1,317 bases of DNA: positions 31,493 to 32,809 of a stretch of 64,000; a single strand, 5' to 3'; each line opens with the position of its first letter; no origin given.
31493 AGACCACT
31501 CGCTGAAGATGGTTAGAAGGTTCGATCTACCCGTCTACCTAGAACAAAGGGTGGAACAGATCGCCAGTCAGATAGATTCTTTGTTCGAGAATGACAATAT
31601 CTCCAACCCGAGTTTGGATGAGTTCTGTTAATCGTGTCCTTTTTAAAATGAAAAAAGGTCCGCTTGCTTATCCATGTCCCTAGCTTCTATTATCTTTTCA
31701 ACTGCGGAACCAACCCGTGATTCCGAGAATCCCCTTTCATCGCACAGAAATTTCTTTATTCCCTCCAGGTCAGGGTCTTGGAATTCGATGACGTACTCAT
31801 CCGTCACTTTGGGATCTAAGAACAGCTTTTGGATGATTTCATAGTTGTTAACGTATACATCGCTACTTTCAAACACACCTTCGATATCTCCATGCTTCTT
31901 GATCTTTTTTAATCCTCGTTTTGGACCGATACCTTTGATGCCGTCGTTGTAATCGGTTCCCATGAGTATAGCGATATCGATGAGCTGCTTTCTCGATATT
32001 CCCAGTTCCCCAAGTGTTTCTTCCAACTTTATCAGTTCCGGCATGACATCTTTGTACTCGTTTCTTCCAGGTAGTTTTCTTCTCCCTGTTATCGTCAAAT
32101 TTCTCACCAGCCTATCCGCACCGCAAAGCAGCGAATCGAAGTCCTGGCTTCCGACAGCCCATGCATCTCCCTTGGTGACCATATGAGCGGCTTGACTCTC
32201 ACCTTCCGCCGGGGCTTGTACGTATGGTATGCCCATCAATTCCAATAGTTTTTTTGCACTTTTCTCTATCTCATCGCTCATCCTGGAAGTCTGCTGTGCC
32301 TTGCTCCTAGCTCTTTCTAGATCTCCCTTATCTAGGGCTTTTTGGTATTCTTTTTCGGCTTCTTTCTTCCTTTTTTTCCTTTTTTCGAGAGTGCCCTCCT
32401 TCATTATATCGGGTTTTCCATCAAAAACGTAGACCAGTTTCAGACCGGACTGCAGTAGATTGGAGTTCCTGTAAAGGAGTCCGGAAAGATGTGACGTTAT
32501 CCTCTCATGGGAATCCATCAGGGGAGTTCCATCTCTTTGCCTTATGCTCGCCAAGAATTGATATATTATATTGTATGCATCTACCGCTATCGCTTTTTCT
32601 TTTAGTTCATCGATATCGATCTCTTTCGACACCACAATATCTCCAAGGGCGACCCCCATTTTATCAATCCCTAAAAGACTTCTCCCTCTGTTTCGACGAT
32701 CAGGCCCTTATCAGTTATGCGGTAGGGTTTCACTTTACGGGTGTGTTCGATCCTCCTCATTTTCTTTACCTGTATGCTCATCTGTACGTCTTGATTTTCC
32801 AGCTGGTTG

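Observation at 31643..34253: FEN-1 operon with an active/inactive KaiC-like ATPase pair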

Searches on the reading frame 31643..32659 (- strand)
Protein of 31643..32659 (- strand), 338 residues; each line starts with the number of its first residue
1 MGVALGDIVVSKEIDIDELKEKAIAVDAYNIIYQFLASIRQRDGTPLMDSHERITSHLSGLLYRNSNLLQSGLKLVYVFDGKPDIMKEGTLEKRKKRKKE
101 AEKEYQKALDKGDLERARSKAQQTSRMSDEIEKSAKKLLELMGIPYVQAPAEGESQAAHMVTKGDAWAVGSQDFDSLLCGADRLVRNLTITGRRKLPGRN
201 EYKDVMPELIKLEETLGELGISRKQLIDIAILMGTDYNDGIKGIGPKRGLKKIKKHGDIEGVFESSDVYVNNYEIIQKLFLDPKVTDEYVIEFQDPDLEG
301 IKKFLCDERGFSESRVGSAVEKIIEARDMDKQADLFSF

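Call 3: search_protein_families(library=pfam, proteins=[window:31643-32659:-], max_evalue=0.01)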
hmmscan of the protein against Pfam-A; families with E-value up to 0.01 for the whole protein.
window:31643-32659:- (338 aa): 3 families
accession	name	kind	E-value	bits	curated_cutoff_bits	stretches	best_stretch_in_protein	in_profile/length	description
PF00867.23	XPG_I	-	4.1e-25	88.5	24.9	1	143-236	1-89/89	XPG I-region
PF00752.23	XPG_N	-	1.7e-17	64.2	22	1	12-101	17-101/101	XPG N-terminal domain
PF01367.25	5_3_exonuc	-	3.9e-05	24.5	40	1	223-271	3-52/97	5'-3' exonuclease, C-terminal SAM fold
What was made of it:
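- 31643..32659 (-): fen1: flap endonuclease 1, 338 aa, ending in the PIP-like sequence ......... XPG_N and XPG_I domains (call 3).
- On Flap endonuclease 1 (archaeal, TIGR03674): XPG_N 64 bits and XPG_I 88.5 bits (call 3).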

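Call 4: search_protein_families(library=ncbifam, proteins=[window:31643-32659:-], max_evalue=0.01)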
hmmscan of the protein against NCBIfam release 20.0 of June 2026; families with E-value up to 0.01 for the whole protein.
window:31643-32659:- (338 aa): 8 families
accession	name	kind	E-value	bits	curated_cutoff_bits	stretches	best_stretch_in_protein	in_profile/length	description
TIGR03674.1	fen_arch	equivalog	1.4e-141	471.5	351.95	1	1-337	1-336/338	flap endonuclease-1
TIGR00600.1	rad2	subfamily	4.6e-33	114.7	1204.4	2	102-264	745-901/1039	DNA excision repair protein (rad2)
NF007017.0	PRK09482.1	equivalog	1.2e-05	25.1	261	1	213-268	157-214/257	flap endonuclease Xni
NF004397.1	PRK05755.1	equivalog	7.7e-05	21.4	720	1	209-267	156-216/889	DNA polymerase I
TIGR00593.1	pola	equivalog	0.00016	20.2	600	1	209-267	156-216/890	DNA polymerase I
NF011547.0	PRK14976.1-4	equivalog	0.00046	19.5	305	1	215-268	167-224/291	5'-3' exonuclease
TIGR00443.1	hisZ_biosyn_reg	equivalog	0.0014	17.8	271.65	0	192-241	217-266/314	ATP phosphoribosyltransferase regulatory subunit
NF011546.0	PRK14976.1-3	equivalog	0.006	15.9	347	1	203-267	159-225/297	5'-3' exonuclease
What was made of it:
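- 31643..32659 (-): TIGR03674 471.5 bits against a cutoff of 351.95 (call 4).
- On Flap endonuclease 1 (archaeal, TIGR03674): 471.5 bits against a cutoff of 351.95, covering residues 1-337 (call 4).
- Checked: FEN1: 31643..32659, 338 aa. TIGR03674 scores 471.5 bits against a cutoff of 352, and XPG_N and XPG_I domains are present (calls 3, 4).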

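Call 47: find_homologous_proteins(query=window:31643-32659:-, max_evalue=1e-30)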
Query window:31643-32659:- (338 aa): 7832 proteins with E <= 1e-30 among 8000 candidates; the best 120 are listed.
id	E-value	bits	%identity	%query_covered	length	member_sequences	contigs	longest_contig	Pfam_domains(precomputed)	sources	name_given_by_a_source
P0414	2.0e-214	729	99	100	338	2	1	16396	PF00867.24,PF00752.24,PF01367.26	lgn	-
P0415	9.7e-196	667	90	100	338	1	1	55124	PF00867.24,PF00752.24,PF01367.26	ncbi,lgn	ncbi:MAG: flap endonuclease-1 [Thermoplasmata archaeon]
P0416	1.6e-161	555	74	100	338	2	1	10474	PF00867.24,PF00752.24,PF01367.26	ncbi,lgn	ncbi:MAG: flap endonuclease-1 [Candidatus Saliniplasma sp.]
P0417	5.7e-161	553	74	100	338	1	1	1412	PF00867.24,PF00752.24,PF01367.26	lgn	-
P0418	7.9e-160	549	73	100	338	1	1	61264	PF00867.24,PF00752.24,PF01367.26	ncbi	-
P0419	1.1e-159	549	73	100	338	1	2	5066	PF00867.24,PF00752.24,PF01367.26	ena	-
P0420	1.9e-157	542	73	100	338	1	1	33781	PF00867.24,PF00752.24,PF01367.26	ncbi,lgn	ncbi:MAG: flap endonuclease-1 [Thermoplasmatota archaeon]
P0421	7.6e-156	536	72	100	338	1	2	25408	PF00867.24,PF00752.24,PF01367.26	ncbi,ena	-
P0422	1.5e-154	532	70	100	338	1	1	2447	PF00867.24,PF00752.24,PF01367.26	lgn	-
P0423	7.8e-154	530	70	100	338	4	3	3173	PF00867.24,PF00752.24,PF01367.26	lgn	-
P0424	4.5e-153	527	69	100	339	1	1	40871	PF00867.24,PF00752.24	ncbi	-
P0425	5.7e-153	527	71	100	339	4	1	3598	PF00867.24,PF00752.24,PF01367.26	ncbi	-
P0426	8.0e-153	526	70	100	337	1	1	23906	PF00867.24,PF00752.24,PF01367.26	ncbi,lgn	-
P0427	1.0e-152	526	70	100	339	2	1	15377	PF00867.24,PF00752.24,PF01367.26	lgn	-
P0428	1.2e-152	526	70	100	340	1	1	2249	PF00867.24,PF00752.24,PF01367.26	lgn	-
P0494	1.6e-119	417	60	99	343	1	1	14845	PF00867.24,PF00752.24,PF01367.26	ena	-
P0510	1.5e-115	404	55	99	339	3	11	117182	PF00867.24,PF00752.24,PF01367.26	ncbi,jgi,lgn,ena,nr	ncbi:MAG: flap endonuclease-1 [Thermoplasmata archaeon]|jgi:flap endonuclease 1 (EC 3.1.-.-)|nr:flap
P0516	6.6e-115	402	56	99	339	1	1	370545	PF00867.24,PF00752.24,PF01367.26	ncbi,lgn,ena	-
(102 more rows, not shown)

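Call 48: find_encoding_contigs(protein=P0510, flank=5000, max_places=2)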
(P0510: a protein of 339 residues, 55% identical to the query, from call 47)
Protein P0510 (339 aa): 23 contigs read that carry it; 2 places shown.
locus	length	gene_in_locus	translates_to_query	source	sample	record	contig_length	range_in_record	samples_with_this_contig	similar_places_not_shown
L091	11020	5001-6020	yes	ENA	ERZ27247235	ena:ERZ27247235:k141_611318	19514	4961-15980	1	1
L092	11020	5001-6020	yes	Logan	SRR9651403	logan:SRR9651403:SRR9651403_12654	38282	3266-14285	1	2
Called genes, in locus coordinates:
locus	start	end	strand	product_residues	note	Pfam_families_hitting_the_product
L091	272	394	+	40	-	-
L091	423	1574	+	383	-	PF07690:MFS_1, PF12832:MFS_1_like, PF07690:MFS_1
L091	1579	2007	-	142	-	PF13412:HTH_24 (faint), PF01978:TrmB, PF12840:HTH_20 (weak)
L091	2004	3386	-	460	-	PF02310:B12-binding, PF04055:Radical_SAM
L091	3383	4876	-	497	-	PF04055:Radical_SAM, PF13353:Fer4_12 (weak), PF13186:SPASM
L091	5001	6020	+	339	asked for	PF00752:XPG_N, PF00867:XPG_I, PF01367:5_3_exonuc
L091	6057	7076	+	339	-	PF00579:tRNA-synt_1b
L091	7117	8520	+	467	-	PF00587:tRNA-synt_2b, PF03129:HGTP_anticodon, PF09180:ProRS-C_1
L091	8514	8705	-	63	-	-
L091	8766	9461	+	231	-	PF01904:DUF72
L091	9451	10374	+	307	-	PF00288:GHMP_kinases_N, PF08544:GHMP_kinases_C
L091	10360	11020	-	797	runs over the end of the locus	PF00521:DNA_topoisoIV, PF03989:DNA_gyraseA_C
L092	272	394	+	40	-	-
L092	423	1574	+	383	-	PF07690:MFS_1, PF12832:MFS_1_like, PF07690:MFS_1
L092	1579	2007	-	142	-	PF13412:HTH_24 (faint), PF01978:TrmB, PF12840:HTH_20 (weak)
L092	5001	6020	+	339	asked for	PF00752:XPG_N, PF00867:XPG_I, PF01367:5_3_exonuc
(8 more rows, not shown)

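Call 49: find_encoding_contigs(protein=P0494, flank=5000, max_places=1)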
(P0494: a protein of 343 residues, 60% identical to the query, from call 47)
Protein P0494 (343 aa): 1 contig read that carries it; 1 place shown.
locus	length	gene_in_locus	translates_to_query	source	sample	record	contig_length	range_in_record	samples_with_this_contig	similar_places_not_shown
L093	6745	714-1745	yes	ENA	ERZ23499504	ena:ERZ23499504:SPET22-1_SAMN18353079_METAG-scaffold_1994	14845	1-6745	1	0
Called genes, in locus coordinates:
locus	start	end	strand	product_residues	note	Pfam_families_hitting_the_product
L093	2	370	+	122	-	?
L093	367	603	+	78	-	-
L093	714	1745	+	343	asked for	PF00752:XPG_N, PF00867:XPG_I, PF01367:5_3_exonuc (weak)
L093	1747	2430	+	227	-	PF01135:PCMT, PF01596:Methyltransf_3 (weak), PF08704:GCD14, PF13847:Methyltransf_31, PF13649:Methyltransf_25 (weak)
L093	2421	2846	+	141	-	PF04027:DUF371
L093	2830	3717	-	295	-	PF25133:TYW2_N_2, PF02475:TRM5-TYW2_MTfase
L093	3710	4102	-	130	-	-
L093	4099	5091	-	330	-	-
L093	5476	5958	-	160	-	PF12802:MarR_2 (faint), PF01022:HTH_5 (faint), PF13545:HTH_Crp_2, PF13412:HTH_24 (weak), PF12840:HTH_20 (weak), PF01037:AsnC_trans_reg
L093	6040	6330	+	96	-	PF01918:Alba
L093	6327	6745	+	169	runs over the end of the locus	-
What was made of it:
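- Other FEN1 contexts are aminoacyl-tRNA synthetases or a methyltransferase (calls 48, 49).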

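Call 50: find_encoding_contigs(protein=P0516, flank=5000, max_places=1)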
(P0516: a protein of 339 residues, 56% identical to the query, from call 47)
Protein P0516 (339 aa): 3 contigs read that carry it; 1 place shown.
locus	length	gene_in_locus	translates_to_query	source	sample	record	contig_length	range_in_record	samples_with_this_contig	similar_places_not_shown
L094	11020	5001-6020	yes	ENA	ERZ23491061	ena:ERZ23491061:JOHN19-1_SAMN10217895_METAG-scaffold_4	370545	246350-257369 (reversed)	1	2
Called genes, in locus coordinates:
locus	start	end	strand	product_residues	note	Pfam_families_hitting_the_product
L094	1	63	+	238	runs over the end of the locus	PF02633:Creatininase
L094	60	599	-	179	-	-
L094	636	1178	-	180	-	PF04140:ICMT (faint), PF04191:PEMT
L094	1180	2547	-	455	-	PF07992:Pyr_redox_2, PF00070:Pyr_redox, PF02852:Pyr_redox_dim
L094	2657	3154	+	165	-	PF09824:ArsR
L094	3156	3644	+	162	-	-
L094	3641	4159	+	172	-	PF01994:Trm56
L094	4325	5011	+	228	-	PF00154:RecA_N, PF06745:ATPase, PF08423:Rad51, PF13481:AAA_25, PF01637:ATPase_2 (weak), PF05707:Zot (weak)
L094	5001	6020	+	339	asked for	PF00752:XPG_N, PF00867:XPG_I, PF01367:5_3_exonuc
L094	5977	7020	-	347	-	PF01408:GFO_IDH_MocA (weak), PF03447:NAD_binding_3 (weak), PF00742:Homoserine_dh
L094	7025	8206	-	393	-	PF00291:PALP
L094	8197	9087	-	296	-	PF00288:GHMP_kinases_N, PF08544:GHMP_kinases_C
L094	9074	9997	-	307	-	PF00696:AA_kinase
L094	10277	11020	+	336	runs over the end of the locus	PF04055:Radical_SAM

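Call 51: search_protein_families(library=ncbifam, proteins=[L094:4325-5011:+], max_evalue=0.00001)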
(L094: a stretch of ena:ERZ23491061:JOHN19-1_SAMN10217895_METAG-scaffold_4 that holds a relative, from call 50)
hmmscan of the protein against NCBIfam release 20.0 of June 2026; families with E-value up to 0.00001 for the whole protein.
L094:4325-5011:+ (228 aa): 14 families
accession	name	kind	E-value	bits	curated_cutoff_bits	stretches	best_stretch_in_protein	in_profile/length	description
TIGR02237.1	recomb_radB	equivalog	4.2e-73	245.7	172.4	1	11-220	1-209/210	DNA repair and recombination protein RadB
NF006861.0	PRK09361.1-1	equivalog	4.8e-60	203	278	1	2-225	3-232/235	DNA repair and recombination protein RadB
NF003301.0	PRK04301.1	equivalog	2e-42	145.5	259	1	2-220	81-313/316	DNA repair and recombination protein RadA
TIGR02236.1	recomb_radA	equivalog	4e-37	128.2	361.15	1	2-220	76-309/311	DNA repair and recombination protein RadA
TIGR02239.1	recomb_RAD51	equivalog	8.9e-35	120.3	478.05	1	4-222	78-313/316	DNA repair protein RAD51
TIGR02238.1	recomb_DMC1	equivalog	3.8e-32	111.7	447.7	1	3-220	77-311/314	meiotic recombinase Dmc1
TIGR00416.1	sms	equivalog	1.1e-12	47.5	403.05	1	2-226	74-275/454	DNA repair protein RadA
TIGR03881.1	KaiC_arch_4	hypoth_equivalog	3.9e-12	46.4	247.8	1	2-117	1-92/231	KaiC domain-containing protein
TIGR02012.1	tigrfam_recA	equivalog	8.9e-12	45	325.3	1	2-192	34-226/321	recombinase RecA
NF006799.0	PRK09302.1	equivalog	2.5e-10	39.5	408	1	2-220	253-469/515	circadian clock protein KaiC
NF052589.1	ArlH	equivalog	9.9e-08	32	215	1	7-170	5-173/229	archaellum protein ArlH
TIGR03880.1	KaiC_arch_3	hypoth_equivalog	6.6e-07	29.1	249.45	1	7-59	1-53/224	KaiC domain-containing protein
NF004723.0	PRK06067.1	subfamily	4.9e-06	26.2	194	0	4-90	16-110/243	flagellar accessory protein FlaH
NF006320.0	PRK08533.1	equivalog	7.1e-06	25.8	215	1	3-118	5-129/230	flagellar accessory protein FlaH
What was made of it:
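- Closest known: RadB genes adjacent to replication genes. Same: RadB (TIGR02237, 246 bits) overlaps the fen1 start by 11 nt in L094 (calls 50, 51).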

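Call 52: list_cluster_members(proteins=[P0516, P0494, P0510, P0222, P0173, P0220, P0001, P0399, P0398])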
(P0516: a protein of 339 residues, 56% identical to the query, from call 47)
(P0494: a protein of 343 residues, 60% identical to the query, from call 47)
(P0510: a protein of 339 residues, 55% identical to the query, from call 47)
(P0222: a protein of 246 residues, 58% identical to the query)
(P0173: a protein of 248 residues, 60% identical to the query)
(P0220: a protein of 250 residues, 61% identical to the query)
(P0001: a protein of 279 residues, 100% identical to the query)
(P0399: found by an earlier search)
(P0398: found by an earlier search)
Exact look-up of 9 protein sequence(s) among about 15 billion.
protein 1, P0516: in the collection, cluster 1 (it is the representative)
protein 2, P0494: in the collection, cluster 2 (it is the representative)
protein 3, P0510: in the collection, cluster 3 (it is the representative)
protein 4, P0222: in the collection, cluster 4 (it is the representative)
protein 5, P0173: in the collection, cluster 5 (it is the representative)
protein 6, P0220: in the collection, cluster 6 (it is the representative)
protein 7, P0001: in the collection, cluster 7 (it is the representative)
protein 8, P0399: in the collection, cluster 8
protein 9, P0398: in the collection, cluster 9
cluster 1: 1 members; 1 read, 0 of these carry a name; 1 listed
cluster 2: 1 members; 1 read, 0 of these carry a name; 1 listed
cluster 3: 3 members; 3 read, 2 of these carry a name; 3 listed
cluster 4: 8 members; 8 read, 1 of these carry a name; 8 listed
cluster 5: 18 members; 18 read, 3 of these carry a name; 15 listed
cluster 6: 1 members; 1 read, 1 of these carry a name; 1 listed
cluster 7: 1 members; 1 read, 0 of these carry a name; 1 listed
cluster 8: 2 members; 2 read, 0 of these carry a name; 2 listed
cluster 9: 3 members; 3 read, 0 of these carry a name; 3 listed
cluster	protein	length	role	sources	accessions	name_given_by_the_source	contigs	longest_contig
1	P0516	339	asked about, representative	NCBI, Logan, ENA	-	-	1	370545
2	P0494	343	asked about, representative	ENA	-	-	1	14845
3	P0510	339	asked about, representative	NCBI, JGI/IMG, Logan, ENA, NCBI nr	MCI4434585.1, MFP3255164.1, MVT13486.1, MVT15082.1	MAG: flap endonuclease-1 [Thermoplasmata archaeon] | flap endonuclease 1 (EC 3.1.-.-) | flap endonuclease-1 [Thermoplasmata archaeon]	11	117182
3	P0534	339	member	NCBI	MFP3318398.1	MAG: flap endonuclease-1 [Thermoplasmata archaeon]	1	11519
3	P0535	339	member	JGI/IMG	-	-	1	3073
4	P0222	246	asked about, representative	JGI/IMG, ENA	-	-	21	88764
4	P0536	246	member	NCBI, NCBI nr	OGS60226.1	MAG: KaiC domain-containing protein [Euryarchaeota archaeon RBG_19FT_COMBO_69_17]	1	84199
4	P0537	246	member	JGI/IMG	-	-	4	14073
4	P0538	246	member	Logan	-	-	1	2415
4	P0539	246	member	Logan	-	-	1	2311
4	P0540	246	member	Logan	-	-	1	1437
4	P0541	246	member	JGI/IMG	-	-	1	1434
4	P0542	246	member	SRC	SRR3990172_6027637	-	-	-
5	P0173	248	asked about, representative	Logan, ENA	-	-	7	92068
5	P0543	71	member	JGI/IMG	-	KaiC/GvpD/RAD55 family RecA-like ATPase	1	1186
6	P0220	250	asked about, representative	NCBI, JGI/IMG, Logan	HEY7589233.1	MAG TPA: KaiC domain-containing protein [Thermoplasmata archaeon] | KaiC domain protein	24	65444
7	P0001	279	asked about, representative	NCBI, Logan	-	-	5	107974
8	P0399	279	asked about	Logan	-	-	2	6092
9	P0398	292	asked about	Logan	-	-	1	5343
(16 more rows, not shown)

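Call 73: find_related_loci(query=A4, collection=metagenome_contigs, flank=3000)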
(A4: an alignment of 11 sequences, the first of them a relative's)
Query A4 (339 aa) in metagenome_contigs; peptide patterns used: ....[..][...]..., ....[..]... (x = any residue, [..] = any of these).
600 stretches matched a pattern (row limit reached: there are more); 581 encode a relative of the query (tblastn E <= 1e-3); the best 80 are kept; 80 distinct loci.
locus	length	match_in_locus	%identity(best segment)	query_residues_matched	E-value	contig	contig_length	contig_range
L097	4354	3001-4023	67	1-339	4e-158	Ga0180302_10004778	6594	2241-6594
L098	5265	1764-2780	64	1-339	8e-157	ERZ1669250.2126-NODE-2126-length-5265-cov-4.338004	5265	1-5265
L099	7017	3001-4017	62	1-339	5e-146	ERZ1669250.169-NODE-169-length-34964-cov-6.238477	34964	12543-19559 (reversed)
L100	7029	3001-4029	61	1-339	1e-139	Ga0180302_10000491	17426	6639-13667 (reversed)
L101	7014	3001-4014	59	1-338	4e-139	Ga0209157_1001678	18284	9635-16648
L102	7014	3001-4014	59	1-338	7e-138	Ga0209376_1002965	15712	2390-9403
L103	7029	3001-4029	60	1-339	4e-137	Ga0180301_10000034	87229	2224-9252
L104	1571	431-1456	60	1-339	3e-148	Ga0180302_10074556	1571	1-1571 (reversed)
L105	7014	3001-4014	57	1-338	1e-136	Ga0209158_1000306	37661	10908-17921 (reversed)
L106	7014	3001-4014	58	1-338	3e-136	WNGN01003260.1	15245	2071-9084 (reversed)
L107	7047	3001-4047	58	1-339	3e-135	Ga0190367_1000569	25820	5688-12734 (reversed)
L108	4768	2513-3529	59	1-339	2e-136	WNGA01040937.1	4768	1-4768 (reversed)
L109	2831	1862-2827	59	1-322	5e-141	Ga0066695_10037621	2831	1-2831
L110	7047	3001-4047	59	1-339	2e-134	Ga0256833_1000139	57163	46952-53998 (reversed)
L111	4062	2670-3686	59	1-339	2e-137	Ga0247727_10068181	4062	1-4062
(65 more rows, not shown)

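Call 81: search_protein_families(library=padloc, proteins=[window:31643-32659:-], max_evalue=0.001)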
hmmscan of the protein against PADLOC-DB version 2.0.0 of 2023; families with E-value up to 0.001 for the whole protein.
window:31643-32659:- (338 aa): 0 families
